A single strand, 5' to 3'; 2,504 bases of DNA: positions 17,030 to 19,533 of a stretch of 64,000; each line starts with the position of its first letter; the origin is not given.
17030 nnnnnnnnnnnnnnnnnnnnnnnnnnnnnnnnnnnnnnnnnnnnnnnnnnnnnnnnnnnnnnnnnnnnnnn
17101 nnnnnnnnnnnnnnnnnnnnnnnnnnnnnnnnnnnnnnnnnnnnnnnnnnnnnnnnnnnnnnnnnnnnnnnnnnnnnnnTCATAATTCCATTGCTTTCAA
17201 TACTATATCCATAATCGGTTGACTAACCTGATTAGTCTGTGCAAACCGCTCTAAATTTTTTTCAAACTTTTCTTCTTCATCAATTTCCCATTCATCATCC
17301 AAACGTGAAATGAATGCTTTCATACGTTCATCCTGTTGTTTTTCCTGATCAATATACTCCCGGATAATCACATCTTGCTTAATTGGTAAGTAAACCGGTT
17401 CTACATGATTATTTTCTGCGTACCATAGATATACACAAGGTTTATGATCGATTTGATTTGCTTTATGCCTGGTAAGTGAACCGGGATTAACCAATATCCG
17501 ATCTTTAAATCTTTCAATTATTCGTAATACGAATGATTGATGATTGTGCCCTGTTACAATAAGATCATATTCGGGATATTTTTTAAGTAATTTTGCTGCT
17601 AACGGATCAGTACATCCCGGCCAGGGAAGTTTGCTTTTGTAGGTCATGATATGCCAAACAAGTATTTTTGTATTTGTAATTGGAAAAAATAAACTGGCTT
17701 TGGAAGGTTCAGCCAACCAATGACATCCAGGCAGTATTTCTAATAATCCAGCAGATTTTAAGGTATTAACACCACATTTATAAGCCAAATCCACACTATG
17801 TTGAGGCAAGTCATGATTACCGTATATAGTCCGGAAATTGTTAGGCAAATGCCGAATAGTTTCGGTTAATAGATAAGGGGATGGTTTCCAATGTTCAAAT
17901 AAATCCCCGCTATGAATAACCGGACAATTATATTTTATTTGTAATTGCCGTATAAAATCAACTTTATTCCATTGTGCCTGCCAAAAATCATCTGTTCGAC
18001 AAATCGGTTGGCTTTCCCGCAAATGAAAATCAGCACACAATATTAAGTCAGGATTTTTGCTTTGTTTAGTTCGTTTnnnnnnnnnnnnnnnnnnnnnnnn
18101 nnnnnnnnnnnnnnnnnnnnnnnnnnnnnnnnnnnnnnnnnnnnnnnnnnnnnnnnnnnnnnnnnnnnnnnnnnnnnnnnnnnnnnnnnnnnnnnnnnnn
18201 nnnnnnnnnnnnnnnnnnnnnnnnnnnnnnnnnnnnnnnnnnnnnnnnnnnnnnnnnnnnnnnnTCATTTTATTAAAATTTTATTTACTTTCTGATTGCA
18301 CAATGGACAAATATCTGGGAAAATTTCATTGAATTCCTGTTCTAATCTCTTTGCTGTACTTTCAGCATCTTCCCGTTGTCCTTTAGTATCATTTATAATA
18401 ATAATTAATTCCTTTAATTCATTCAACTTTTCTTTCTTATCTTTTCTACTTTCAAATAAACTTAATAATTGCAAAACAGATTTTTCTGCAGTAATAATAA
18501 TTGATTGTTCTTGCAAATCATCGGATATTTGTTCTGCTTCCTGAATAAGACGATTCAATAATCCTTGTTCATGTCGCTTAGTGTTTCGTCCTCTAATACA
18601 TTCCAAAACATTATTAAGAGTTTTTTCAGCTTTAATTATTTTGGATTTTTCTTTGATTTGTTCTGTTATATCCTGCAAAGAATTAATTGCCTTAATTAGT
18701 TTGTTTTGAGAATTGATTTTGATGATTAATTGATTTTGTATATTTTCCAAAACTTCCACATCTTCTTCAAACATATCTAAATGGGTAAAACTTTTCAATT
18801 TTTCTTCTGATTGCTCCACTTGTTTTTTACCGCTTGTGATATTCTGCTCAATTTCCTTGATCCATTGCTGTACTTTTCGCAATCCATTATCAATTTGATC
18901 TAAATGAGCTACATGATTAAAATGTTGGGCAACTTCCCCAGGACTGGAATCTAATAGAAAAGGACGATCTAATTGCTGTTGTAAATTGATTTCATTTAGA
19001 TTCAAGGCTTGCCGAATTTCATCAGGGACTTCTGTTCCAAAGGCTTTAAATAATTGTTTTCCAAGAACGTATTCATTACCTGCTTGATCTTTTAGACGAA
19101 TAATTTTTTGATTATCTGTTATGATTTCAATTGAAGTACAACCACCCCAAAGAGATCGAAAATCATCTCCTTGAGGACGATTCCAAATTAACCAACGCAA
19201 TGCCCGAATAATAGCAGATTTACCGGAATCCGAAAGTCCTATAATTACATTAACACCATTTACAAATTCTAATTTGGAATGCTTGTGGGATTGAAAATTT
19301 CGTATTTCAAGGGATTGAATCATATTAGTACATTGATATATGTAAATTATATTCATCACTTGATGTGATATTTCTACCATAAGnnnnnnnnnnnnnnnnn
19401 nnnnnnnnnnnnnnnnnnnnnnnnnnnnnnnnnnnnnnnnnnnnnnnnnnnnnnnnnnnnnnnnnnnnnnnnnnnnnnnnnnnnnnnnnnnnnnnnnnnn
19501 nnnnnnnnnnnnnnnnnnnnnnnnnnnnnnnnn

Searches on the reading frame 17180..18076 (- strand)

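Call 76: search_protein_families(library=pfam, proteins=[window:17180-18076:-], max_evalue=0.001)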
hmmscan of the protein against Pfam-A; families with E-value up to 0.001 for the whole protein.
window:17180-18076:- (298 aa): 2 families
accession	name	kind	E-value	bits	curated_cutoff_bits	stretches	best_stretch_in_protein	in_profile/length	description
PF12850.12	Metallophos_2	-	4e-10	40.3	27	1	44-207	22-141/154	Calcineurin-like phosphoesterase superfamily domain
PF00149.33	Metallophos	-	3.5e-07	31.3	21.5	1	13-180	5-190/191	Calcineurin-like phosphoesterase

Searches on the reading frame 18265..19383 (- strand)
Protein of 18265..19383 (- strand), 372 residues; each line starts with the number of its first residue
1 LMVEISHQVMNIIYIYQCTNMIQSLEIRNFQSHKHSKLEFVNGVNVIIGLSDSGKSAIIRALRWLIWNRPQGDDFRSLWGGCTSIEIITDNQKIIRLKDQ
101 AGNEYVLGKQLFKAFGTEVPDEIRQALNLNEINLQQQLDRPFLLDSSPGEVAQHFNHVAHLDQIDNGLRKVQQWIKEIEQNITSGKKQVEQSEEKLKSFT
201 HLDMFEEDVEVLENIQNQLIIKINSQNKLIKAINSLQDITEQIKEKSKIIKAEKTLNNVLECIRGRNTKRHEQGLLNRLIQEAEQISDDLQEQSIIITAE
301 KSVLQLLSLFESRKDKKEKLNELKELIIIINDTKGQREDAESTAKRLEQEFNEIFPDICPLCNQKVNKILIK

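Call 76: search_protein_families(library=pfam, proteins=[window:18265-19383:-], max_evalue=0.001)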
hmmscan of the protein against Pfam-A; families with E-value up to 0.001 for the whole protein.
window:18265-19383:- (372 aa): 3 families
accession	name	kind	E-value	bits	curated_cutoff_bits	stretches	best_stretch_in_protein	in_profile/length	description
PF13476.12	AAA_23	-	2.1e-11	45.3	27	1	24-328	1-194/201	AAA domain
PF13175.12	AAA_15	-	2.3e-08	34.5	32.1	1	21-369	1-271/374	AAA ATPase domain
PF02463.25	SMC_N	-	1.1e-06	28.7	40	1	21-66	1-48/220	RecF/RecN/SMC N terminal domain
